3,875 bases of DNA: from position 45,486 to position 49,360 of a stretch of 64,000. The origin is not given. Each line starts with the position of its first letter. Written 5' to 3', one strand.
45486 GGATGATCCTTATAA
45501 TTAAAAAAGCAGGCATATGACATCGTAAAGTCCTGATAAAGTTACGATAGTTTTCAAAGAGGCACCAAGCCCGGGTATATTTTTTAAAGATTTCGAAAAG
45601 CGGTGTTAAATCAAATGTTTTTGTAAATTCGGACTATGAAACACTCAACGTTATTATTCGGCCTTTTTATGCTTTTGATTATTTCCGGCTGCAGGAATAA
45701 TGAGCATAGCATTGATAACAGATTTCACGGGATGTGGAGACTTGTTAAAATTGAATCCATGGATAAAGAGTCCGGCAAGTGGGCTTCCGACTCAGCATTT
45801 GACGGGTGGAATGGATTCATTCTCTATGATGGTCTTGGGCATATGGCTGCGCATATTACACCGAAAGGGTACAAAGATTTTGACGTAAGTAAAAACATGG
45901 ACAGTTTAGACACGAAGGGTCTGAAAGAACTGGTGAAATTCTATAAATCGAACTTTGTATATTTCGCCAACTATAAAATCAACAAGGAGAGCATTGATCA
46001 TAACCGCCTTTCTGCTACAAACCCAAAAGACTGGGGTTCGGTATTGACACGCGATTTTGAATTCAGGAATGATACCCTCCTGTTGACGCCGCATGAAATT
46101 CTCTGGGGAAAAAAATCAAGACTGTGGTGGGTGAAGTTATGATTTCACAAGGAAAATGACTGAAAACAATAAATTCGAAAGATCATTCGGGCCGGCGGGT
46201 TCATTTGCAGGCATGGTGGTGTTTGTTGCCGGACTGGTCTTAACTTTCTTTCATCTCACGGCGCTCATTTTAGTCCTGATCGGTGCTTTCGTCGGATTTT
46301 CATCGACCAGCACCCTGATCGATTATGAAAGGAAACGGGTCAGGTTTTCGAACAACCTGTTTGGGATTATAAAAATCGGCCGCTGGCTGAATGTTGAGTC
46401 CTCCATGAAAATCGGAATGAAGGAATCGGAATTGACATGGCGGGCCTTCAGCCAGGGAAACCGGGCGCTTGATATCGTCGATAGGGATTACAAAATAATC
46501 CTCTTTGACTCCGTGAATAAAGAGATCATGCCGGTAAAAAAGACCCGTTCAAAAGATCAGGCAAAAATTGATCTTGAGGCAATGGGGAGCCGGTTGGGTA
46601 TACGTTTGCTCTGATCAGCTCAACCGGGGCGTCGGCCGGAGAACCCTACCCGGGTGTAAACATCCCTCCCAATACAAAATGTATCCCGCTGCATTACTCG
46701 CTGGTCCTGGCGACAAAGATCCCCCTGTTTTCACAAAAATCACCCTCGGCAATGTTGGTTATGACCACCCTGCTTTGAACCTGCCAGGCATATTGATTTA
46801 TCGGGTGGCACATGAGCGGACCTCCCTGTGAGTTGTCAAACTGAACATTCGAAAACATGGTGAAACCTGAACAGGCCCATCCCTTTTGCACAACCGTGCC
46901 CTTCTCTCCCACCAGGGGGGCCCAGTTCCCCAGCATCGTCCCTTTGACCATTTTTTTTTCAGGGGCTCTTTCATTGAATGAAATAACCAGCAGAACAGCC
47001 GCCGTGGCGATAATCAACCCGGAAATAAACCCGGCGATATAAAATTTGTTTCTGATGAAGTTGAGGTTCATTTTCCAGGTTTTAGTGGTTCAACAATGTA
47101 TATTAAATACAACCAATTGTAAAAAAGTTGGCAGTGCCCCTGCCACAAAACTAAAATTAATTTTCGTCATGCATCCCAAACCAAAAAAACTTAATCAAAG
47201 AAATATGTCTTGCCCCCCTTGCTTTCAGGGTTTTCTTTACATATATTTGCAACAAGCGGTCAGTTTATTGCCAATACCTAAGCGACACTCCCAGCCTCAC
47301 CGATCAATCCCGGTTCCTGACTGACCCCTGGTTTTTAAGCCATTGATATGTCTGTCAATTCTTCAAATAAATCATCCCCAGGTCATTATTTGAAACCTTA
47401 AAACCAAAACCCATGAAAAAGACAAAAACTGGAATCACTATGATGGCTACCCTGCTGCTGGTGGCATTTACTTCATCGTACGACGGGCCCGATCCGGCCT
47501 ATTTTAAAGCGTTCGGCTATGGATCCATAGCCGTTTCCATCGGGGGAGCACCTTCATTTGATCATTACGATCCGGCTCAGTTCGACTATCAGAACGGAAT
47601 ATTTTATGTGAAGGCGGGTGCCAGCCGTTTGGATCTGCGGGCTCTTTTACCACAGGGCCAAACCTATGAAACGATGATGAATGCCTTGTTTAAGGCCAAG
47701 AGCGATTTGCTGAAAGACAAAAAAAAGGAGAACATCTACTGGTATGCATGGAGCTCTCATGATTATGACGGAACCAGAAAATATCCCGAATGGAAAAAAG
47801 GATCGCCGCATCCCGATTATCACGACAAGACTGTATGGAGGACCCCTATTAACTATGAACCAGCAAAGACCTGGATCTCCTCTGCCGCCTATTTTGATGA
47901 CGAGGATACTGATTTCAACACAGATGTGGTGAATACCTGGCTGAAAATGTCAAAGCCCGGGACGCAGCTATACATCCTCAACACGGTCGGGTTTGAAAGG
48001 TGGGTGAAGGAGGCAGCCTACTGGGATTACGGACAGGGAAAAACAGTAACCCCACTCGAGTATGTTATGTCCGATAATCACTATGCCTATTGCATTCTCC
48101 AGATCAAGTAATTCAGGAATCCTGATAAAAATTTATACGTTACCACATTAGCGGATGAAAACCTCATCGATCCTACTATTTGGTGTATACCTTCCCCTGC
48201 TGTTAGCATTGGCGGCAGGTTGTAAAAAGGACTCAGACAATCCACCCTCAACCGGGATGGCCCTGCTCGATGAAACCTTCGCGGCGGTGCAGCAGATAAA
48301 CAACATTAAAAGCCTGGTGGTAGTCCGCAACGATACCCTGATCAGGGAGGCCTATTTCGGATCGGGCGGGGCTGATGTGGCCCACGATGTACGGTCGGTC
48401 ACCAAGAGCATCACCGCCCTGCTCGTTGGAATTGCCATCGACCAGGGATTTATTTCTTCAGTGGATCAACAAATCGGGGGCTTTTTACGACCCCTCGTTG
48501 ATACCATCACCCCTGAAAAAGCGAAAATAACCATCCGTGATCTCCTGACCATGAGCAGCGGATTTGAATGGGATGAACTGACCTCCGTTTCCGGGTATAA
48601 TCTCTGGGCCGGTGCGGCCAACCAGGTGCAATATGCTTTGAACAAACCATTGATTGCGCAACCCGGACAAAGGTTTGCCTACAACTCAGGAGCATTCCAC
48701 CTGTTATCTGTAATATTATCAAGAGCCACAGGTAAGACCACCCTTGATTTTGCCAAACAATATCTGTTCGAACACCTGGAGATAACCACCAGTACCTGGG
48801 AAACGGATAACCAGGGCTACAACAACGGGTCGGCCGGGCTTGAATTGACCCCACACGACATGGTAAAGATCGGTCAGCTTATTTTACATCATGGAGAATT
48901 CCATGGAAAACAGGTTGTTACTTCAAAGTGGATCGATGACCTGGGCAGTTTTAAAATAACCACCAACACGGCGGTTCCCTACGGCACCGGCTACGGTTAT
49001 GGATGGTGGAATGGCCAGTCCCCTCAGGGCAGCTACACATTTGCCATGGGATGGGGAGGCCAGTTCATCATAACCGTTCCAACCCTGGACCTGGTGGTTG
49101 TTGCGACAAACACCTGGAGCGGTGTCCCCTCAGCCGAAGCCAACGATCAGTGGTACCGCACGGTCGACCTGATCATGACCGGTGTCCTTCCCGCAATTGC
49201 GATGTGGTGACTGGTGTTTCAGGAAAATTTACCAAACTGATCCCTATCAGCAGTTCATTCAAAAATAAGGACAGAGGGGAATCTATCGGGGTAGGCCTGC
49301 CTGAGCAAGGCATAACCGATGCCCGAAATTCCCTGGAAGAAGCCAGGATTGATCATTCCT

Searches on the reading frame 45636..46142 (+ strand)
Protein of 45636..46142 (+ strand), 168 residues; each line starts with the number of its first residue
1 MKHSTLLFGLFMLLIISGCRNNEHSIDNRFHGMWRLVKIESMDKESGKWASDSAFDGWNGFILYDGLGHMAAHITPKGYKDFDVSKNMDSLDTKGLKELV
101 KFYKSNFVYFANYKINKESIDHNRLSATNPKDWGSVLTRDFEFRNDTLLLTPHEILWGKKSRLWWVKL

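Call 48: search_protein_families(library=pfam, proteins=[window:45636-46142:+], max_evalue=0.1)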
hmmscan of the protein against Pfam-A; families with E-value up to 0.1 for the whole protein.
window:45636-46142:+ (168 aa): 2 families
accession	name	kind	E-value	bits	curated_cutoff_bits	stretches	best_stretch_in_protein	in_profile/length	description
PF13924.12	Lipocalin_5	-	2.7e-13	50.5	25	1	31-167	1-141/142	Lipocalin-like domain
PF16585.11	Lipocalin_8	-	0.057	14.3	27.2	0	14-45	1-31/135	Lipocalin-like domain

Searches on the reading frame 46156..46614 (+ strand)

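Call 48: search_protein_families(library=pfam, proteins=[window:46156-46614:+], max_evalue=0.1)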
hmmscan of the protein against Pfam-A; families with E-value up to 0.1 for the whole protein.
window:46156-46614:+ (152 aa): 1 family
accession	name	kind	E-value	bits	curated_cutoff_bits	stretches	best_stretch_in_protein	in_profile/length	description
PF22786.2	Tag1_C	-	0.035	14.8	27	1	61-142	15-92/113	Tag1 C-terminal domain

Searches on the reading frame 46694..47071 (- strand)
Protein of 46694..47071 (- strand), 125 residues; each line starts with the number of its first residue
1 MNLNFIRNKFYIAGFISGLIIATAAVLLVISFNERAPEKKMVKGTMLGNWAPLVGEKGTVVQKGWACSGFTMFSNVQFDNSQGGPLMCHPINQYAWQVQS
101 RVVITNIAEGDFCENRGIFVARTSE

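Call 48: search_protein_families(library=pfam, proteins=[window:46694-47071:-], max_evalue=0.1)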
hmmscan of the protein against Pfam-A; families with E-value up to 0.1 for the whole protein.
window:46694-47071:- (125 aa): 2 families
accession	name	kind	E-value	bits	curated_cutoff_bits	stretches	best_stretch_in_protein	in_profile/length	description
PF04039.18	MnhB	-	0.0059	17.3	22.5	1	14-45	31-61/127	Domain related to MnhB subunit of Na+/H+ antiporter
PF10348.14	DUF2427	-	0.049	13.9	23.8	1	1-51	37-85/105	Domain of unknown function (DUF2427)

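Call 65: search_protein_families(library=ncbifam, proteins=[window:46694-47071:-], max_evalue=0.1)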
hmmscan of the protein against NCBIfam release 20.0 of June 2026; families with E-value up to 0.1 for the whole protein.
window:46694-47071:- (125 aa): 3 families
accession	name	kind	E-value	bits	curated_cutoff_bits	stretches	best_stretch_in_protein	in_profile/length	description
NF009223.0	PRK12573.1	subfamily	0.054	13.6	152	1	14-39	37-62/140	Na(+)/H(+) antiporter subunit B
TIGR00943.1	2a6301s02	subfamily_domain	0.066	13.8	139.75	1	14-41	12-39/107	cation/proton antiporter, MnhB/MrpB subunit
NF006248.0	PRK08386.1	subfamily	0.075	12.9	92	1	14-43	36-65/151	putative monovalent cation/H+ antiporter subunit B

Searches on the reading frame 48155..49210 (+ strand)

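Call 3: search_protein_families(library=pfam, proteins=[window:48155-49210:+], max_evalue=0.01)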
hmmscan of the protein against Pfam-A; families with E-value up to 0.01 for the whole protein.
window:48155-49210:+ (351 aa): 2 families
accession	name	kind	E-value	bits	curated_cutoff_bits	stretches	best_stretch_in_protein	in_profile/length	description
PF00144.29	Beta-lactamase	-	2.6e-28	99.6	27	1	53-331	18-321/329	Beta-lactamase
PF13558.12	SbcC_Walker_B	-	0.0092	16.6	27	0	11-46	42-77/90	SbcC/RAD50-like, Walker B motif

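Call 4: search_protein_families(library=ncbifam, proteins=[window:48155-49210:+], max_evalue=0.01)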
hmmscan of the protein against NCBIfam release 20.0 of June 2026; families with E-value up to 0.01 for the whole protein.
window:48155-49210:+ (351 aa): 4 families
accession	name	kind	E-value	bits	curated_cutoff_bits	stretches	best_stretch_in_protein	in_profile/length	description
NF045925.1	3-sucCA_synth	equivalog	3.3e-43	147.9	800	1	31-320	38-311/498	3-succinylated cholic acid synthase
NF002968.0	PRK03642.1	equivalog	1.7e-06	27.2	385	1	103-222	128-249/432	penicillin binding protein PBP4B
NF007943.0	PRK10662.1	equivalog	2.2e-06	26.5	266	1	79-215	87-224/380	D-alanyl-D-alanine-carboxypeptidase/endopeptidase AmpH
NF052559.1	MthAcHydAcmB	equivalog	0.0015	17.3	550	1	118-220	113-218/391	methyl acetate hydrolase AcmB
